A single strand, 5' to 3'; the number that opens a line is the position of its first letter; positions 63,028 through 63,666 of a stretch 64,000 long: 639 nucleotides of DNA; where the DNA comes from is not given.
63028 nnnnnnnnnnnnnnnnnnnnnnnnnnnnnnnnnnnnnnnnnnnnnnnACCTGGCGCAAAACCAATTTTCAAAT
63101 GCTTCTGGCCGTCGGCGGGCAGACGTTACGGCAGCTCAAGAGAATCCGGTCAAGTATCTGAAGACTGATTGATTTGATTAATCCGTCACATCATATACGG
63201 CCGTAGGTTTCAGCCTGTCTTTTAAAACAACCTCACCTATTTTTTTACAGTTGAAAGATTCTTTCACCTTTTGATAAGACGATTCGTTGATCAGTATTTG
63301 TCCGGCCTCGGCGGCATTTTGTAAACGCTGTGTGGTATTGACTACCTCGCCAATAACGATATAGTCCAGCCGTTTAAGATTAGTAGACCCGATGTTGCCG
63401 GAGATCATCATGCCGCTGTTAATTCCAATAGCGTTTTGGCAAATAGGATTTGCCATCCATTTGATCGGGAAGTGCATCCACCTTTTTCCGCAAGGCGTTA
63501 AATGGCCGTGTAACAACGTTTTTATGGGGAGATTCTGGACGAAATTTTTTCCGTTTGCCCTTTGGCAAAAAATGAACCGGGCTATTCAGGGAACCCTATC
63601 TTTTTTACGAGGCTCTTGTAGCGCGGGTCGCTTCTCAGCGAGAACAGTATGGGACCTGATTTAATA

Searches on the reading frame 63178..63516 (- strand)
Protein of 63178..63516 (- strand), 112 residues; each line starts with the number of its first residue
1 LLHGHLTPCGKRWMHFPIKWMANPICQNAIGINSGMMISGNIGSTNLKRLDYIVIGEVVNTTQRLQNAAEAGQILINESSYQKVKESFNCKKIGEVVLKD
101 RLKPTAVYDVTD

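Call 15: search_protein_families(library=pfam, proteins=[window:63178-63516:-], max_evalue=0.01)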
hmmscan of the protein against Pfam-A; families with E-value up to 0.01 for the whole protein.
window:63178-63516:- (112 aa): 1 family
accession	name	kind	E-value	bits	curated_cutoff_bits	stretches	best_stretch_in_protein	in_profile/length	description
PF00211.25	Guanylate_cyc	-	3e-10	40.4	21.9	1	30-103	104-175/183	Adenylate and Guanylate cyclase catalytic domain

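Call 23: search_protein_families(library=ncbifam, proteins=[window:63178-63516:-], max_evalue=0.01)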
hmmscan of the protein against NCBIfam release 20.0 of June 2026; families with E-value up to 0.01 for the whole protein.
window:63178-63516:- (112 aa): 0 families
